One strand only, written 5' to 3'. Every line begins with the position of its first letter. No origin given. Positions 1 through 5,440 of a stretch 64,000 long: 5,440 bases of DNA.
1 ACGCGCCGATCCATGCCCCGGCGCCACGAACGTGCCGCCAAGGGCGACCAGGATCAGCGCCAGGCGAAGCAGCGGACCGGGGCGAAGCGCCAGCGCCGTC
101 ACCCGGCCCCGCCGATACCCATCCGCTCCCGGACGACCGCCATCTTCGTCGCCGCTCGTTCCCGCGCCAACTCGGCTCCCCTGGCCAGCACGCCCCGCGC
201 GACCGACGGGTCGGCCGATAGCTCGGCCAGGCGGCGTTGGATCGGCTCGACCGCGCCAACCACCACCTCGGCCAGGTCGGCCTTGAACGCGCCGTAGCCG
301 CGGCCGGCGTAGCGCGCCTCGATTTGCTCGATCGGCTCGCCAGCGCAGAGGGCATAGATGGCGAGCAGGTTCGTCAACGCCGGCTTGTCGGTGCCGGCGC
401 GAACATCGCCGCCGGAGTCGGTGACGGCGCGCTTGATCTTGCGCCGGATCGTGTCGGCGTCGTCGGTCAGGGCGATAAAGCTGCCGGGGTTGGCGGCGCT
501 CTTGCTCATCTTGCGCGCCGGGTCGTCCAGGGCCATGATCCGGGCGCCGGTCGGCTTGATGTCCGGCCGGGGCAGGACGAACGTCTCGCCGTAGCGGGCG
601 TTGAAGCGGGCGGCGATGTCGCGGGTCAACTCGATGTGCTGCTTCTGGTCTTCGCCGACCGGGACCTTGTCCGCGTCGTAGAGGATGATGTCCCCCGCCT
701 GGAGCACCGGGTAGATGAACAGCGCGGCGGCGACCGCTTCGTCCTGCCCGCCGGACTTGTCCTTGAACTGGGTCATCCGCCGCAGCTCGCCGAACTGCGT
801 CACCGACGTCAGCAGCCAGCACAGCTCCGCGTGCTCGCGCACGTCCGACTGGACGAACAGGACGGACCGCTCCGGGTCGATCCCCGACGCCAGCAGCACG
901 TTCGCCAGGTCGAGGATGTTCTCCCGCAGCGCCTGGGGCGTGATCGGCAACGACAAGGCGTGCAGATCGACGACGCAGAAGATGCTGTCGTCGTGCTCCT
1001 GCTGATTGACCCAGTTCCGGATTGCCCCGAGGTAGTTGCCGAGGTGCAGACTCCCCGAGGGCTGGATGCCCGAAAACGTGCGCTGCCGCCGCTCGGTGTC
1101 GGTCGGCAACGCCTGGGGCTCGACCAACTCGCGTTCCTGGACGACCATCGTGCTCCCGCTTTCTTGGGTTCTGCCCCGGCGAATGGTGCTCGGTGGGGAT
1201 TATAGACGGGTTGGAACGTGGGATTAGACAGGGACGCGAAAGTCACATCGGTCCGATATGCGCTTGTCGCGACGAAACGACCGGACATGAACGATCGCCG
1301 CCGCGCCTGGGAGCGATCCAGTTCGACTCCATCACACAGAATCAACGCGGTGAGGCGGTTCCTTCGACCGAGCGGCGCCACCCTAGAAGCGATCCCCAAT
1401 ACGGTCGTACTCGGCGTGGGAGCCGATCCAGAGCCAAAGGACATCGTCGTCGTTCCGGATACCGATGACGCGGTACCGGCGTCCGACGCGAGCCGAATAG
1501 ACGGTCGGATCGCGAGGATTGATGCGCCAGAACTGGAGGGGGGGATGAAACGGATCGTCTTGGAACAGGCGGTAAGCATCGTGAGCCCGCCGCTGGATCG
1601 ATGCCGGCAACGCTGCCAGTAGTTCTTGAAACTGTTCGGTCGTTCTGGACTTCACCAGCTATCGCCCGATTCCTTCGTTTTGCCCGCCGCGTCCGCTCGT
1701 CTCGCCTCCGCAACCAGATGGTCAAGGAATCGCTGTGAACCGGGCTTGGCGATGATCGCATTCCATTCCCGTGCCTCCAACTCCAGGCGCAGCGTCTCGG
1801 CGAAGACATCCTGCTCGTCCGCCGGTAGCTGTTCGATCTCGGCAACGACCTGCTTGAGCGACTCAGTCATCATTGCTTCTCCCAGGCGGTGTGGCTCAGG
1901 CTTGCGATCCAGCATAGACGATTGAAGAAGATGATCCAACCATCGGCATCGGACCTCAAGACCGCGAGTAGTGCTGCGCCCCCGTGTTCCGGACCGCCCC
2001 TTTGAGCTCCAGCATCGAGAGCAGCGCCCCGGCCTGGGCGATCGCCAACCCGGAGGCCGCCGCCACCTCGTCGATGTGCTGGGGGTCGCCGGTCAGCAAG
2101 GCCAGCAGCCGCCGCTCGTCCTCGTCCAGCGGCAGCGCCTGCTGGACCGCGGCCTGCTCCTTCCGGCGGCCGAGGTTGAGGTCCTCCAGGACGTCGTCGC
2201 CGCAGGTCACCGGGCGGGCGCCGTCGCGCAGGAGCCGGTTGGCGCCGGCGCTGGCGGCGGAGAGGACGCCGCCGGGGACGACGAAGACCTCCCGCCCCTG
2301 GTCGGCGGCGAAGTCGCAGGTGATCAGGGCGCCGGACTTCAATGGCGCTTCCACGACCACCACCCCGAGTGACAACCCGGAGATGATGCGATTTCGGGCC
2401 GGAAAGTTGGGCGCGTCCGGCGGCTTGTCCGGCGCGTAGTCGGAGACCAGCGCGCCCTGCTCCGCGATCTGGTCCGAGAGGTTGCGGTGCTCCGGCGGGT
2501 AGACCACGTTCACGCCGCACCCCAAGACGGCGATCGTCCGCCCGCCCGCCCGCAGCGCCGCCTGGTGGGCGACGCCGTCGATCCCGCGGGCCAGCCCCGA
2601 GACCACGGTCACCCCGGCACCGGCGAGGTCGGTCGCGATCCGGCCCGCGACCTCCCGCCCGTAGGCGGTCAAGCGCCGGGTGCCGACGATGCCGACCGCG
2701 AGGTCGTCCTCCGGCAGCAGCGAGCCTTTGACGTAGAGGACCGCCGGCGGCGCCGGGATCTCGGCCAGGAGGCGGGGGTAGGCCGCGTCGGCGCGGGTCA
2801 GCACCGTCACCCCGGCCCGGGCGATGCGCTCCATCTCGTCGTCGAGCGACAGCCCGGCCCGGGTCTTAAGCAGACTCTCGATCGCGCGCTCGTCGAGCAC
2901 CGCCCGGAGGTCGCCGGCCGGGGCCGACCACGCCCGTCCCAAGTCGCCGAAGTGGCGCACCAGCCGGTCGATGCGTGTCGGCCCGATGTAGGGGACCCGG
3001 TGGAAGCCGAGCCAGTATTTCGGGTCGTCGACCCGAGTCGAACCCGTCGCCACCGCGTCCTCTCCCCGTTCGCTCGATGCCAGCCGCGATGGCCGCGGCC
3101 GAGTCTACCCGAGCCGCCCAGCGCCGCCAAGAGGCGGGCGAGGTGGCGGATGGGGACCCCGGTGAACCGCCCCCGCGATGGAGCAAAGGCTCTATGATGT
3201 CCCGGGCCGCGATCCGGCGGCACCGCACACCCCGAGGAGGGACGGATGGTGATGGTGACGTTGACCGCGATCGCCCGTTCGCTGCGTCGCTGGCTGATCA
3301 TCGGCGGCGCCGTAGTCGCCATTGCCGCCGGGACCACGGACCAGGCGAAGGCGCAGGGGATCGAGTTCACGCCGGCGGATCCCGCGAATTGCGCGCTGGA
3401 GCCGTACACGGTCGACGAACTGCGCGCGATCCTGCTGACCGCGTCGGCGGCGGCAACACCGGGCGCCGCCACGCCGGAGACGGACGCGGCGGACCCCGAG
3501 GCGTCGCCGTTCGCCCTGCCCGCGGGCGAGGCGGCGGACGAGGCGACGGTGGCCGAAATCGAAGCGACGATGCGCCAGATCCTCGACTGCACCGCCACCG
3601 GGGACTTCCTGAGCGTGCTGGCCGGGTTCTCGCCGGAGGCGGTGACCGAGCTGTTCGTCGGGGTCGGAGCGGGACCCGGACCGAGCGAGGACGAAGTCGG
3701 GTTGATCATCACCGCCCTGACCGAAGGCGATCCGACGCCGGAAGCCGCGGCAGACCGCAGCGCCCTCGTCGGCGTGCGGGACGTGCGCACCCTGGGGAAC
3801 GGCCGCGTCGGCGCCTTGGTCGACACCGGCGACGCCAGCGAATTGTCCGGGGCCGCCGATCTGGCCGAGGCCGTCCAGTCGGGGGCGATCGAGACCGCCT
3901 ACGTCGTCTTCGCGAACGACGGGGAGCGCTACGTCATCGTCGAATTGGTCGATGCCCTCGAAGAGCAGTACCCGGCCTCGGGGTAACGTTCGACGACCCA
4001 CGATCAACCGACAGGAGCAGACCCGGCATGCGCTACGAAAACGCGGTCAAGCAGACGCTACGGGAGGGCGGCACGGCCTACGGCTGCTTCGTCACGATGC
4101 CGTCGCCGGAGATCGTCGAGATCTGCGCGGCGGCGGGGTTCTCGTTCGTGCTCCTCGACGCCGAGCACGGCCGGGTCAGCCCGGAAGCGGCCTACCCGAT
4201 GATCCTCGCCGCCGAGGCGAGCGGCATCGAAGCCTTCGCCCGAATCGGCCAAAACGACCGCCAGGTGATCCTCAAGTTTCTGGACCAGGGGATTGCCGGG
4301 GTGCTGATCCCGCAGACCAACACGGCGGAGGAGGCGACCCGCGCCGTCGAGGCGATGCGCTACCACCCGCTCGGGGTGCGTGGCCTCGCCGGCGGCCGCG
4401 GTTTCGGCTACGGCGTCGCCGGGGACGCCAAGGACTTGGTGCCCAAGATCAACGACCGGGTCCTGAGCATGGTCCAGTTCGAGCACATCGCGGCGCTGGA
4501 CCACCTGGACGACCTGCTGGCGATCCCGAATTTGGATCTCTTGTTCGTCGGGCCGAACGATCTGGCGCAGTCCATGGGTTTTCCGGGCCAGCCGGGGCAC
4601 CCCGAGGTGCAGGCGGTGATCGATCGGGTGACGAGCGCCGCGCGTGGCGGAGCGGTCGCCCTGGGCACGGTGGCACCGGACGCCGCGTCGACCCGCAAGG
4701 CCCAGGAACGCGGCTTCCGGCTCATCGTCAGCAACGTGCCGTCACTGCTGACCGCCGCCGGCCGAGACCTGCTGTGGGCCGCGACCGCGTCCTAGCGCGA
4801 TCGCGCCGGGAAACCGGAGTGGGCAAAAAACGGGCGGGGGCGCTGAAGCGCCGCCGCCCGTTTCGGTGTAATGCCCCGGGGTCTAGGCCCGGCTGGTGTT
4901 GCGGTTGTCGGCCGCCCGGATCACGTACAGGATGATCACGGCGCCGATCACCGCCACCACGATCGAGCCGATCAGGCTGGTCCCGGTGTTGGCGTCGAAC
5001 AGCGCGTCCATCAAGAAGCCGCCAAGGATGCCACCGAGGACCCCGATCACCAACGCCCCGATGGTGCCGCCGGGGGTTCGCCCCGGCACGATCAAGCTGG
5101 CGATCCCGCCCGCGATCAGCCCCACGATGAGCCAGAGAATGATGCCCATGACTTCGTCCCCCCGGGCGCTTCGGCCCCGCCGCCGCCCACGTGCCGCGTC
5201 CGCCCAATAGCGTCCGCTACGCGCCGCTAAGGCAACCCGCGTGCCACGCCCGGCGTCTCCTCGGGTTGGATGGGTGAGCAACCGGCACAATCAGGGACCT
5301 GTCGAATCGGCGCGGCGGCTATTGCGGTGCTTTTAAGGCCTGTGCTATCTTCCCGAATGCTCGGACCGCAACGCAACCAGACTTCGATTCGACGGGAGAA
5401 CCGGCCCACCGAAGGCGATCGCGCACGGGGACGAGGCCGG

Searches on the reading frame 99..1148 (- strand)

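Call 37: search_protein_families(library=pfam, proteins=[window:99-1148:-], max_evalue=0.0001)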
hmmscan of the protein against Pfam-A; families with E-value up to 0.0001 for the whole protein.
window:99-1148:- (349 aa): 1 family
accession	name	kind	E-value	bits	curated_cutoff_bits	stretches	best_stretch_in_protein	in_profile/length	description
PF00579.31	tRNA-synt_1b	-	1.4e-71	241.7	21.1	1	19-297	3-288/292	tRNA synthetases class I (W and Y)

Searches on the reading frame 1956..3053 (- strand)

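Call 37: search_protein_families(library=pfam, proteins=[window:1956-3053:-], max_evalue=0.0001)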
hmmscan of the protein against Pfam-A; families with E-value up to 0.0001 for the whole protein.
window:1956-3053:- (365 aa): 2 families
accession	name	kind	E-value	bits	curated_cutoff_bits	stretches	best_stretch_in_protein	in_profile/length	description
PF02481.21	DNA_processg_A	-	8.3e-76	254.3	29.6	1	77-283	2-211/212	DNA recombination-mediator protein A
PF17782.7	DprA_WH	-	6.4e-13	49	22.9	1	301-355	2-56/61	DprA winged helix domain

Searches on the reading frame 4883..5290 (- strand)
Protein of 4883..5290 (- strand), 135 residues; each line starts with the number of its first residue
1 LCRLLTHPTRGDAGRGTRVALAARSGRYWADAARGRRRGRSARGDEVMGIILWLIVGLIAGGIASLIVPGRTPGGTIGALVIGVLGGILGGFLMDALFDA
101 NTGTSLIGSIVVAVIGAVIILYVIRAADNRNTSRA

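Call 37: search_protein_families(library=pfam, proteins=[window:4883-5290:-], max_evalue=0.0001)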
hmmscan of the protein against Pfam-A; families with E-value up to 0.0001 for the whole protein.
window:4883-5290:- (135 aa): 1 family
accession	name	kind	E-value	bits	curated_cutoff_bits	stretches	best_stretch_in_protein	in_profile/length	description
PF04226.18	Transgly_assoc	-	1.4e-07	32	25.3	1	81-126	2-46/49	Transglycosylase associated protein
